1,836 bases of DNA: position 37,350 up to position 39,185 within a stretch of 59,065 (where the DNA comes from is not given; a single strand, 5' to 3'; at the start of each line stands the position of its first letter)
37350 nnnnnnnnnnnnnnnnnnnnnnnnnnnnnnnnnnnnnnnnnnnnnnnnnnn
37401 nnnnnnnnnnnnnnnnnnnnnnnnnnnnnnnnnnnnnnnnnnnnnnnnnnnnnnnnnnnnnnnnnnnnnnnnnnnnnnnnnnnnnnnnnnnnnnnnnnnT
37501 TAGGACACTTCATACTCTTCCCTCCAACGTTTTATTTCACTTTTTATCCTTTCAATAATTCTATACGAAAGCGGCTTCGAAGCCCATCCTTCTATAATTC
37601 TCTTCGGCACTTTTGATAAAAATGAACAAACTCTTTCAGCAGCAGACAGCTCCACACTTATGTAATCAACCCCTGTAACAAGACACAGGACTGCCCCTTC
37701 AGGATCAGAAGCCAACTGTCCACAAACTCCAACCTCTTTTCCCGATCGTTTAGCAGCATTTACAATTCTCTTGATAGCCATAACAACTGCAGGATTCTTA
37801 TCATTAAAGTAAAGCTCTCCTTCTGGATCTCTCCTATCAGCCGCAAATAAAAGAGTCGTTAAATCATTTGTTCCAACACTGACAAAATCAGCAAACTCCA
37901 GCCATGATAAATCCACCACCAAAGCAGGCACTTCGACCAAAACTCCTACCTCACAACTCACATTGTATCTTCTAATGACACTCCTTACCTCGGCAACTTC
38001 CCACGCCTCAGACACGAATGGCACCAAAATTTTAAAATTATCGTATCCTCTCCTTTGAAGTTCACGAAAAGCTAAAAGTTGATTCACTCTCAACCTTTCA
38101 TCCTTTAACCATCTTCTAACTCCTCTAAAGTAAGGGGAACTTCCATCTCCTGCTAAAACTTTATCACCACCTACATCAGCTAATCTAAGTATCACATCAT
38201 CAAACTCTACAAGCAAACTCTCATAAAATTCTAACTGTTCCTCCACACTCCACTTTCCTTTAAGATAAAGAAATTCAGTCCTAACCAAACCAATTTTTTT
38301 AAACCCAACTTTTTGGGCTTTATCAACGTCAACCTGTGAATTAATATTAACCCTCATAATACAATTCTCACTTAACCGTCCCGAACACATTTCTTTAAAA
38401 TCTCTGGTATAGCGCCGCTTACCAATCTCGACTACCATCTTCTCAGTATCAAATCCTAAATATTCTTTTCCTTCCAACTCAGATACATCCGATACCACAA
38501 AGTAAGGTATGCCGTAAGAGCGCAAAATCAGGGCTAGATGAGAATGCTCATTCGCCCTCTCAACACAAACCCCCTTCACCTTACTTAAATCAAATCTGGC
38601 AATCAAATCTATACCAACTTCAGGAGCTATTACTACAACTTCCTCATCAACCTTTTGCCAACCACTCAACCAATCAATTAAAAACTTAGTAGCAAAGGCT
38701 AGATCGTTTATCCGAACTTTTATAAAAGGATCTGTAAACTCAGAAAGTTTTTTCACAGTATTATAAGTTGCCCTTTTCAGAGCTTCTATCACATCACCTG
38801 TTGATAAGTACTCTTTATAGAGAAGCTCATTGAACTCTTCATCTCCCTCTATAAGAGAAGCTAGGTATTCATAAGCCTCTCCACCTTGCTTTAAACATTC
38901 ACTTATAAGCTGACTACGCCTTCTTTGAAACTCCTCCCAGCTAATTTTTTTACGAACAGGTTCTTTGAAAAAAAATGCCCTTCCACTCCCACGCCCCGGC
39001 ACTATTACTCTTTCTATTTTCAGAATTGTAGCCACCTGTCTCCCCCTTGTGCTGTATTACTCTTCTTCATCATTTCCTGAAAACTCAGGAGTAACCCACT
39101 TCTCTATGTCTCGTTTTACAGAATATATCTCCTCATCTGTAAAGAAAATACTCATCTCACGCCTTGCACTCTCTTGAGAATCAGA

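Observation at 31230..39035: Orphan Enzyme-I-like PEP phosphotransferase translationally coupled to a 1,488-aa zinc-ribbon/polyacidic/HEAT-repeat giant plus two unknown proteins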

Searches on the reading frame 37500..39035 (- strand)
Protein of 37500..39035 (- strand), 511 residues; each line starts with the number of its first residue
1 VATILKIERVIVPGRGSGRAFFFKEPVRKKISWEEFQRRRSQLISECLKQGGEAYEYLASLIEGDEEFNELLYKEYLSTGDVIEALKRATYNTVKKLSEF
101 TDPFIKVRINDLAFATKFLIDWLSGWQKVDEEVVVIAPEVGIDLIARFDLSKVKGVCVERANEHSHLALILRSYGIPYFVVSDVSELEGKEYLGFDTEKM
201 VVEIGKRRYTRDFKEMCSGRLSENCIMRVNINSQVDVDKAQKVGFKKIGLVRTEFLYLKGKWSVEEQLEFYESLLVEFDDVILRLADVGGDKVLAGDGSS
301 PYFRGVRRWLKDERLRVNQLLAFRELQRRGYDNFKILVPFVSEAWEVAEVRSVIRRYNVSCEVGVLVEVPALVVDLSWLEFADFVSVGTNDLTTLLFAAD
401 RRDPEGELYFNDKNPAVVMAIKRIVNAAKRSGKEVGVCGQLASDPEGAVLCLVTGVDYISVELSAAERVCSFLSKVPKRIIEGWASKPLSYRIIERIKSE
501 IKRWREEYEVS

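Call 4: search_protein_families(library=pfam, proteins=[window:37500-39035:-], max_evalue=0.01)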
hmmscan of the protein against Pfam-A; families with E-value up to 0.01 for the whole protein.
window:37500-39035:- (511 aa): 2 families
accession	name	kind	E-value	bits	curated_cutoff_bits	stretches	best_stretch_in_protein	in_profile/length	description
PF02896.24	PEP-utilizers_C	-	6.3e-49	167.1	22.8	1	228-469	23-284/293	PEP-utilising enzyme, PEP-binding domain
PF00391.29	PEP-utilizers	-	6.1e-07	29.4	23.1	1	130-180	2-50/72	PEP-utilising enzyme, mobile domain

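Call 5: search_protein_families(library=ncbifam, proteins=[window:37500-39035:-], max_evalue=0.01)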
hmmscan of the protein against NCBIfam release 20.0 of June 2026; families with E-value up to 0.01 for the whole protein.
window:37500-39035:- (511 aa): 7 families
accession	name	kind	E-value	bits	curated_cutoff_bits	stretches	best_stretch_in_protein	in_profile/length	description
TIGR01417.1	PTS_I_fam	equivalog_domain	6.3e-52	176.8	341.7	1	81-495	98-558/565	phosphoenolpyruvate--protein phosphotransferase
NF008283.0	PRK11061.1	equivalog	4.4e-43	147.6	583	1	34-508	221-738/748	phosphoenolpyruvate--protein phosphotransferase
NF005057.0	PRK06464.1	equivalog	9.2e-36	123.2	598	1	303-481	605-793/798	phosphoenolpyruvate synthase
NF008382.0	PRK11177.1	equivalog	3.1e-35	121.9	824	1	84-504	102-568/575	phosphoenolpyruvate-protein phosphotransferase PtsI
TIGR01418.1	PEP_synth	equivalog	3.6e-32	111.6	739.75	1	303-475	599-781/784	pyruvate, water dikinase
TIGR01828.1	pyru_phos_dikin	equivalog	2.3e-10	39.1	843.45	1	336-461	697-848/865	pyruvate, phosphate dikinase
NF008478.1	PRK11377.1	equivalog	8e-06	25.1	520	1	85-182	347-448/473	dihydroxyacetone kinase phosphoryl donor subunit DhaM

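Call 9: find_homologous_proteins(query=window:37500-39035:-)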
Query window:37500-39035:- (511 aa): 372 proteins with E <= 0.001 among 8000 candidates; the best 120 are listed.
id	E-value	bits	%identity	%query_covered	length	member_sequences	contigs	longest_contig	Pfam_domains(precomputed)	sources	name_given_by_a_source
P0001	0.0e+0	1131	100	100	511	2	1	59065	PF00391.30,PF02896.25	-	-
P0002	1.2e-33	135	32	72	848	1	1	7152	PF05524.19,PF00358.27,PF00381.25,PF00391.30,PF02896.25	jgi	jgi:phosphocarrier protein FPr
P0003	8.4e-33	132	30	76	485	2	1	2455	PF05524.19,PF00391.30,PF02896.25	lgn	-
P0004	6.5e-32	129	29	81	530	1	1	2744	PF05524.19,PF00391.30,PF02896.25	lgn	-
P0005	2.3e-30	124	27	71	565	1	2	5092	PF05524.19,PF00391.30,PF02896.25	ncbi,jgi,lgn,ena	ncbi:MAG: phosphoenolpyruvate--protein phosphotransferase [Acholeplasmataceae bacterium]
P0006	2.3e-30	124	32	67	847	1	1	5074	PF05524.19,PF00381.25,PF00391.30,PF02896.25,PF00359.28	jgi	jgi:multiphosphoryl transfer protein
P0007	5.1e-30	123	28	80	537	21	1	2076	PF05524.19,PF00391.30,PF02896.25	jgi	jgi:phosphotransferase system enzyme I (PtsI)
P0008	3.6e-29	120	28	76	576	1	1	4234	PF05524.19,PF00391.30,PF02896.25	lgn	-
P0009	8.5e-29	119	31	65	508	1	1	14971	PF05524.19,PF00391.30,PF02896.25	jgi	jgi:phosphotransferase system enzyme I (PtsI)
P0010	1.3e-28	118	27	79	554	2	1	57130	PF05524.19,PF00391.30,PF02896.25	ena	-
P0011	1.3e-28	118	27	89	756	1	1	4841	PF13185.13,PF05524.19,PF00391.30,PF01590.33,PF02896.25,PF13492.13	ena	-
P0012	1.7e-28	118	29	86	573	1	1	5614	PF05524.19,PF00391.30,PF02896.25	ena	-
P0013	1.9e-28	117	27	86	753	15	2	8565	PF13185.13,PF05524.19,PF00391.30,PF01590.33,PF02896.25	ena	-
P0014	1.9e-28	117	29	93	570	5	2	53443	PF05524.19,PF00391.30,PF02896.25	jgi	jgi:phosphoenolpyruvate-protein phosphotransferase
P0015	2.0e-28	117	28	92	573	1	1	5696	PF05524.19,PF00391.30,PF02896.25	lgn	-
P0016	2.3e-28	117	30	86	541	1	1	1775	PF05524.19,PF00391.30,PF02896.25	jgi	jgi:phosphotransferase system enzyme I (PtsI)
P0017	3.1e-28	117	29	86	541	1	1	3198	PF05524.19,PF00391.30,PF02896.25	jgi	jgi:phosphotransferase system enzyme I (PtsI)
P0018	3.1e-28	117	27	82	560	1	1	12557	PF05524.19,PF00391.30,PF02896.25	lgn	-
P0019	3.2e-28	117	28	71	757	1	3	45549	PF13185.13,PF05524.19,PF00391.30,PF01590.33,PF02896.25,PF13492.13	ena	-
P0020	4.9e-28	116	30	79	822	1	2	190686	PF05524.19,PF00381.25,PF00391.30,PF02896.25,PF00359.28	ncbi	-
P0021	5.0e-28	116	25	99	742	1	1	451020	PF13185.13,PF05524.19,PF00391.30,PF01590.33,PF02896.25,PF13492.13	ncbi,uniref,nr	ncbi:phosphoenolpyruvate--protein phosphotransferase [uncultured Neptuniibacter sp.]|uniref:phosphoe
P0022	5.1e-28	116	27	80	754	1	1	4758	PF13185.13,PF05524.19,PF00391.30,PF01590.33,PF02896.25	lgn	-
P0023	5.6e-28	116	29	86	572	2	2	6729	PF05524.19,PF00391.30,PF02896.25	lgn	-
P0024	6.1e-28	116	27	71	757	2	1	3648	PF13185.13,PF05524.19,PF00391.30,PF01590.33,PF02896.25,PF13492.13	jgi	jgi:phosphotransferase system enzyme I (PtsP)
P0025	7.3e-28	115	27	77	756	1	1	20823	PF13185.13,PF05524.19,PF00391.30,PF01590.33,PF02896.25,PF13492.13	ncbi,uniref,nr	ncbi:phosphoenolpyruvate--protein phosphotransferase [uncultured Sphingomonas sp.]|uniref:phosphoeno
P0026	7.3e-28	115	29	86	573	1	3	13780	PF05524.19,PF00391.30,PF02896.25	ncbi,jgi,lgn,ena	-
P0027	9.0e-28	115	30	86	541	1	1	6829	PF05524.19,PF00391.30,PF02896.25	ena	-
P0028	9.3e-28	115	29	73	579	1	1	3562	PF05524.19,PF00391.30,PF02896.25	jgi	-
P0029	9.3e-28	115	25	94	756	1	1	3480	PF13185.13,PF05524.19,PF00391.30,PF01590.33,PF02896.25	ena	-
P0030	9.3e-28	115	25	94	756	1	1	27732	PF13185.13,PF05524.19,PF00391.30,PF01590.33,PF02896.25,PF13492.13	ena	-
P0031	9.4e-28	115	27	71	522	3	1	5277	PF05524.19,PF00391.30,PF02896.25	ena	-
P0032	9.6e-28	115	28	86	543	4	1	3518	PF05524.19,PF00391.30,PF02896.25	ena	-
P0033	1.1e-27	115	31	74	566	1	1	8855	PF05524.19,PF00391.30,PF02896.25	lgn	-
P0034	1.2e-27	115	30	73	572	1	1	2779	PF05524.19,PF00391.30,PF02896.25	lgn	-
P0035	1.3e-27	115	29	72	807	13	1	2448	PF05524.19,PF00381.25,PF00391.30,PF02896.25,PF03328.21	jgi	-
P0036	1.3e-27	115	26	96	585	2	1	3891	PF05524.19,PF00391.30,PF02896.25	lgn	-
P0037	1.3e-27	115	25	89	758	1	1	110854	PF13185.13,PF05524.19,PF00391.30,PF01590.33,PF02896.25,PF13492.13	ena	-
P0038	1.7e-27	114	29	72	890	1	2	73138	PF05524.19,PF00358.27,PF00381.25,PF00391.30,PF02896.25,PF03328.21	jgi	jgi:phosphocarrier protein FPr/phosphocarrier protein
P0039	1.8e-27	114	29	82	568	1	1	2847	PF05524.19,PF00391.30,PF02896.25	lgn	-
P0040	1.9e-27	114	28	71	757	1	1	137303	PF13185.13,PF05524.19,PF00391.30,PF01590.33,PF02896.25,PF13492.13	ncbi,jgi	-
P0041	2.5e-27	114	29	83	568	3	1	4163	PF05524.19,PF00391.30,PF02896.25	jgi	jgi:phosphoenolpyruvate-protein phosphotransferase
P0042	2.6e-27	114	29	75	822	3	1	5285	PF05524.19,PF00381.25,PF00391.30,PF02896.25,PF00359.28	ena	-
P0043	2.8e-27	114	29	78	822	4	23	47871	PF05524.19,PF00381.25,PF00391.30,PF02896.25,PF00359.28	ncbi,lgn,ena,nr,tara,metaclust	ncbi:MAG TPA: phosphoenolpyruvate--protein phosphotransferase [Opitutae bacterium]|nr:phosphoenolpyr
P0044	2.9e-27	113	30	86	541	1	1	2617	PF05524.19,PF00391.30,PF02896.25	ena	-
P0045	3.0e-27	113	25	79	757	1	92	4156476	PF13185.13,PF05524.19,PF00391.30,PF01590.33,PF02896.25,PF13492.13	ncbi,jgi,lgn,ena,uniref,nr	ncbi:peptidase [Sphingomonas melonis TY]|jgi:phosphotransferase system, enzyme I, PtsP|uniref:phosph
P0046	3.1e-27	113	31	70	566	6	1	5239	PF05524.19,PF00391.30,PF02896.25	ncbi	-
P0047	3.2e-27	113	26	79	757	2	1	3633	PF13185.13,PF05524.19,PF00391.30,PF01590.33,PF02896.25,PF13492.13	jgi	jgi:phosphotransferase system enzyme I (PtsP)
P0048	3.4e-27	113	26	80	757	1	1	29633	PF13185.13,PF05524.19,PF00391.30,PF01590.33,PF02896.25,PF13492.13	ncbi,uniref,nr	ncbi:phosphoenolpyruvate--protein phosphotransferase [Sphingomonas sp. 2SG]|uniref:phosphoenolpyruva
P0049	3.4e-27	113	26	80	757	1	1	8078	PF13185.13,PF05524.19,PF00391.30,PF01590.33,PF02896.25,PF13492.13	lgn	-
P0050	3.5e-27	113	26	80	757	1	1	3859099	PF13185.13,PF05524.19,PF00391.30,PF01590.33,PF02896.25,PF13492.13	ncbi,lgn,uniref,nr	ncbi:peptidase [Sphingomonas taxi]|uniref:phosphoenolpyruvate--protein phosphotransferase n=1 Tax=Sp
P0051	3.6e-27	113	27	71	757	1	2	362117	PF13185.13,PF05524.19,PF00391.30,PF01590.33,PF02896.25,PF13492.13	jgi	jgi:phosphotransferase system enzyme I (PtsP)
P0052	3.7e-27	113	28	71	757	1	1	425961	PF13185.13,PF05524.19,PF00391.30,PF01590.33,PF02896.25,PF13492.13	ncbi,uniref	ncbi:phosphoenolpyruvate--protein phosphotransferase [Sphingomonas sp. CLY1604]|uniref:phosphoenolpy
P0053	4.0e-27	113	29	72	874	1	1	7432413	PF05524.19,PF00358.27,PF00381.25,PF00391.30,PF02896.25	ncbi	-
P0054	4.0e-27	113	25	79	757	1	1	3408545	PF13185.13,PF05524.19,PF00391.30,PF01590.33,PF02896.25,PF13492.13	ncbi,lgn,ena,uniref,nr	ncbi:phosphoenolpyruvate--protein phosphotransferase [Sphingomonas sp. NIC1]|uniref:phosphoenolpyruv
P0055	4.2e-27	113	29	66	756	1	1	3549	PF13185.13,PF05524.19,PF00391.30,PF01590.33,PF02896.25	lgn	-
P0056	4.2e-27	113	26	76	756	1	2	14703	PF13185.13,PF05524.19,PF00391.30,PF01590.33,PF02896.25,PF13492.13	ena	-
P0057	4.2e-27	113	27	71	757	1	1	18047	PF13185.13,PF05524.19,PF00391.30,PF01590.33,PF02896.25,PF13492.13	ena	-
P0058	4.2e-27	113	27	71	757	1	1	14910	PF13185.13,PF05524.19,PF00391.30,PF01590.33,PF02896.25,PF13492.13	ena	-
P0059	4.4e-27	113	27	71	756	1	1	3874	PF13185.13,PF05524.19,PF00391.30,PF01590.33,PF02896.25,PF13492.13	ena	-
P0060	4.4e-27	113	27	71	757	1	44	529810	PF13185.13,PF05524.19,PF00391.30,PF01590.33,PF02896.25,PF13492.13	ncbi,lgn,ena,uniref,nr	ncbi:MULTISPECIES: phosphoenolpyruvate--protein phosphotransferase [unclassified Sphingomonas]|unire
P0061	4.4e-27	113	27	71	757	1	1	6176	PF13185.13,PF05524.19,PF00391.30,PF01590.33,PF02896.25,PF13492.13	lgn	-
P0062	4.4e-27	113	27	71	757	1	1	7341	PF13185.13,PF05524.19,PF00391.30,PF01590.33,PF02896.25,PF13492.13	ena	-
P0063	4.4e-27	113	27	71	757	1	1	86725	PF13185.13,PF05524.19,PF00391.30,PF01590.33,PF02896.25,PF13492.13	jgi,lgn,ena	jgi:phosphotransferase system, enzyme I, PtsP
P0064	4.4e-27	113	27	71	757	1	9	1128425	PF13185.13,PF05524.19,PF00391.30,PF01590.33,PF02896.25,PF13492.13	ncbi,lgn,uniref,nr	ncbi:phosphoenolpyruvate--protein phosphotransferase [Sphingomonas aquatilis]|uniref:phosphoenolpyru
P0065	4.4e-27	113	27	71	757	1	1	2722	PF13185.13,PF05524.19,PF00391.30,PF01590.33,PF02896.25,PF13492.13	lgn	-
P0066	4.4e-27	113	26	89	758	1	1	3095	PF13185.13,PF05524.19,PF00391.30,PF01590.33,PF02896.25,PF13492.13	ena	-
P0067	4.5e-27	113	27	71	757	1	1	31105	PF13185.13,PF05524.19,PF00391.30,PF01590.33,PF02896.25,PF13492.13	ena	-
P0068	4.5e-27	113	27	71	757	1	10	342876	PF13185.13,PF05524.19,PF00391.30,PF01590.33,PF02896.25,PF13492.13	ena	-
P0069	4.6e-27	113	27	85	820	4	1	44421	PF05524.19,PF00381.25,PF00391.30,PF02896.25,PF00359.28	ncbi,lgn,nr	ncbi:MAG: phosphoenolpyruvate--protein phosphotransferase [Verrucomicrobiota bacterium JB024]|nr:pho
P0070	4.6e-27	113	27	71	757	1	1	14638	PF13185.13,PF05524.19,PF00391.30,PF01590.33,PF02896.25,PF13492.13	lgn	-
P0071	4.6e-27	113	27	71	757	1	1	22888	PF13185.13,PF05524.19,PF00391.30,PF01590.33,PF02896.25,PF13492.13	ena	-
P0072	4.8e-27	113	27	71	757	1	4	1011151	PF13185.13,PF05524.19,PF00391.30,PF01590.33,PF02896.25,PF13492.13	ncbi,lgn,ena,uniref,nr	ncbi:phosphoenolpyruvate--protein phosphotransferase [Sphingomonas aquatilis]|uniref:phosphoenolpyru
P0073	5.7e-27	113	27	86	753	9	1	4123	PF13185.13,PF05524.19,PF00391.30,PF01590.33,PF02896.25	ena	-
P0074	5.8e-27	112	27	81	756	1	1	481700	PF13185.13,PF05524.19,PF00391.30,PF01590.33,PF02896.25,PF13492.13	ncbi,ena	-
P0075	6.3e-27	112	28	71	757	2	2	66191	PF13185.13,PF05524.19,PF00391.30,PF01590.33,PF02896.25,PF13492.13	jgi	jgi:phosphotransferase system enzyme I (PtsP)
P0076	6.6e-27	112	28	71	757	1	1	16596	PF13185.13,PF05524.19,PF00391.30,PF01590.33,PF02896.25,PF13492.13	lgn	-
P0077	6.6e-27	112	29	74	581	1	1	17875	PF05524.19,PF00391.30,PF02896.25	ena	-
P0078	6.7e-27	112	26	89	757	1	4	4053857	PF13185.13,PF05524.19,PF00391.30,PF01590.33,PF02896.25,PF13492.13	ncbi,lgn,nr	ncbi:phosphoenolpyruvate--protein phosphotransferase [Sphingomonadaceae bacterium OTU29LAMAA1]|nr:ph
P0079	8.0e-27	112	26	94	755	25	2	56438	PF13185.13,PF05524.19,PF00391.30,PF01590.33,PF02896.25,PF13492.13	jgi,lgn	-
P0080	8.6e-27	112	26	89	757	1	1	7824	PF13185.13,PF05524.19,PF00391.30,PF01590.33,PF02896.25,PF13492.13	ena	-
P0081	8.8e-27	112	26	86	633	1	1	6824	PF05524.19,PF00391.30,PF02896.25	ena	-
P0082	8.9e-27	112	26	93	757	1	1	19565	PF13185.13,PF05524.19,PF00391.30,PF01590.33,PF02896.25,PF13492.13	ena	-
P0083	9.0e-27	112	26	89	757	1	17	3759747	PF13185.13,PF05524.19,PF00391.30,PF01590.33,PF02896.25,PF13492.13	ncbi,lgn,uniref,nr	ncbi:phosphoenolpyruvate--protein phosphotransferase [Sphingomonadaceae bacterium OTU29MARTA1]|unire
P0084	9.2e-27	112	30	74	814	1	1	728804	PF03610.22,PF05524.19,PF00381.25,PF00391.30,PF02896.25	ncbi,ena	-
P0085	1.2e-26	111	26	86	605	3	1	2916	PF05524.19,PF00391.30,PF02896.25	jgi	-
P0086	1.2e-26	111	30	72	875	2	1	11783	PF05524.19,PF00358.27,PF00381.25,PF00391.30,PF02896.25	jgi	-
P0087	1.3e-26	111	26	76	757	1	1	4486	PF13185.13,PF05524.19,PF00391.30,PF01590.33,PF02896.25,PF13492.13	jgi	jgi:phosphotransferase system enzyme I (PtsP)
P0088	1.4e-26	111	26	71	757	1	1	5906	PF13185.13,PF05524.19,PF00391.30,PF01590.33,PF02896.25,PF13492.13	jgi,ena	jgi:phosphotransferase system enzyme I (PtsP)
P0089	1.4e-26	111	26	80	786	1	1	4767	PF13185.13,PF05524.19,PF00391.30,PF01590.33,PF02896.25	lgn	-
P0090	1.5e-26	111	26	86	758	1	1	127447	PF13185.13,PF05524.19,PF00391.30,PF01590.33,PF02896.25,PF13492.13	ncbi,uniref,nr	ncbi:phosphoenolpyruvate--protein phosphotransferase [Sphingomonas mali]|uniref:phosphoenolpyruvate-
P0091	1.5e-26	111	27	71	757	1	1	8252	PF13185.13,PF05524.19,PF00391.30,PF01590.33,PF02896.25,PF13492.13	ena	-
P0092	1.6e-26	111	28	80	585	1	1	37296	PF05524.19,PF00391.30,PF02896.25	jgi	-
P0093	1.6e-26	111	27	71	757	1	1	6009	PF13185.13,PF05524.19,PF00391.30,PF01590.33,PF02896.25,PF13492.13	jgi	jgi:phosphotransferase system enzyme I (PtsP)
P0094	1.7e-26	111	28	76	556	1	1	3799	PF05524.19,PF00391.30,PF02896.25,PF03328.21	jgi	jgi:phosphotransferase system enzyme I (PtsI)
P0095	2.0e-26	111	25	94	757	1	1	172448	PF13185.13,PF05524.19,PF00391.30,PF01590.33,PF02896.25,PF13492.13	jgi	jgi:phosphotransferase system enzyme I (PtsP)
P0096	2.0e-26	111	27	86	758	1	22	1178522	PF13185.13,PF05524.19,PF00391.30,PF01590.33,PF02896.25,PF13492.13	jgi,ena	-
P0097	2.0e-26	111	27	86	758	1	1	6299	PF13185.13,PF05524.19,PF00391.30,PF01590.33,PF02896.25,PF13492.13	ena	-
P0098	2.0e-26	111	26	89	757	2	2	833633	PF13185.13,PF05524.19,PF00391.30,PF01590.33,PF02896.25,PF13492.13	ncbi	ncbi:MAG: phosphoenolpyruvate--protein phosphotransferase [Pseudomonadota bacterium]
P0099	2.2e-26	111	27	75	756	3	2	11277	PF13185.13,PF05524.19,PF00391.30,PF01590.33,PF02896.25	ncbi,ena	-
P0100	2.2e-26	111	31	67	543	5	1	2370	PF05524.19,PF00391.30,PF02896.25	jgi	-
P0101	2.3e-26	111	27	71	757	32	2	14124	PF13185.13,PF05524.19,PF00391.30,PF01590.33,PF02896.25,PF13492.13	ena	-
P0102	2.3e-26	111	27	88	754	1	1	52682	PF13185.13,PF05524.19,PF00391.30,PF01590.33,PF02896.25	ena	-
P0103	2.6e-26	110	27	81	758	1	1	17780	PF13185.13,PF05524.19,PF00391.30,PF01590.33,PF02896.25,PF13492.13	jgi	jgi:phosphotransferase system enzyme I (PtsP)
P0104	2.6e-26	110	25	90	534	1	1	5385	PF05524.19,PF00391.30,PF02896.25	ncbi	ncbi:MAG: phosphoenolpyruvate--protein phosphotransferase, partial [Sphingomonas sp.]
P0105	2.8e-26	110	26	86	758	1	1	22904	PF13185.13,PF05524.19,PF00391.30,PF01590.33,PF02896.25,PF13492.13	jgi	-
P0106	2.8e-26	110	31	63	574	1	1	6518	PF05524.19,PF00391.30,PF02896.25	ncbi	-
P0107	2.9e-26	110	28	81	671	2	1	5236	PF13185.13,PF05524.19,PF00391.30,PF01590.33,PF02896.25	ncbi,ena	-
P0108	3.3e-26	110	27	93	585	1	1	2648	PF05524.19,PF00391.30,PF02896.25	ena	-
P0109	4.0e-26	110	27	76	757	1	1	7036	PF13185.13,PF05524.19,PF00391.30,PF01590.33,PF02896.25,PF13492.13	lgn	-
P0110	4.5e-26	110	26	86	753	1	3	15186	PF13185.13,PF05524.19,PF00391.30,PF01590.33,PF02896.25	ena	-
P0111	4.7e-26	109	27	81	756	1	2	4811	PF13185.13,PF05524.19,PF00391.30,PF01590.33,PF02896.25,PF13492.13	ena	-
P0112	4.7e-26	109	27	80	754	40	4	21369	PF13185.13,PF05524.19,PF00391.30,PF01590.33,PF02896.25,PF13492.13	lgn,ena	-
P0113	4.8e-26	109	26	86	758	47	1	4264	PF13185.13,PF05524.19,PF00391.30,PF01590.33,PF02896.25,PF13492.13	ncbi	ncbi:MAG TPA: phosphoenolpyruvate--protein phosphotransferase [Sphingomonas sp.]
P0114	4.8e-26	109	27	81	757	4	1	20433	PF13185.13,PF05524.19,PF00391.30,PF01590.33,PF02896.25,PF13492.13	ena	-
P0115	4.9e-26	109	26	89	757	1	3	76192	PF13185.13,PF05524.19,PF00391.30,PF01590.33,PF02896.25,PF13492.13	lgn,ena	-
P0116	5.0e-26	109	31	72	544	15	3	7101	PF05524.19,PF00391.30,PF02896.25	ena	-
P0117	5.1e-26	109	26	86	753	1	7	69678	PF13185.13,PF05524.19,PF00391.30,PF01590.33,PF02896.25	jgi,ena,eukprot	eukprot:gene18527-18809_t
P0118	5.2e-26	109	27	80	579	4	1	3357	PF05524.19,PF00391.30,PF02896.25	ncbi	-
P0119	5.3e-26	109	26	77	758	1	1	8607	PF13185.13,PF05524.19,PF00391.30,PF01590.33,PF02896.25,PF13492.13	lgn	-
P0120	6.1e-26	109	26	86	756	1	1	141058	PF13185.13,PF05524.19,PF00391.30,PF01590.33,PF02896.25,PF13492.13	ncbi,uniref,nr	ncbi:phosphoenolpyruvate--protein phosphotransferase [Sphingomonas sp.]|uniref:phosphoenolpyruvate--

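Call 10: find_encoding_contigs(protein=P0001, flank=10000, max_places=6)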
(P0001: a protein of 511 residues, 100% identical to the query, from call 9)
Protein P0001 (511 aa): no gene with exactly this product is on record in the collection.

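Call 13: find_related_loci(query=window:37500-39035:-, collection=genome_contigs, flank=10000)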
Query window:37500-39035:- (511 aa) in genome_contigs; peptide patterns used: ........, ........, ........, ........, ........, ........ (x = any residue, [..] = any of these).
69 stretches matched a pattern, but none encodes a relative of the query by tblastn (E <= 1e-3).
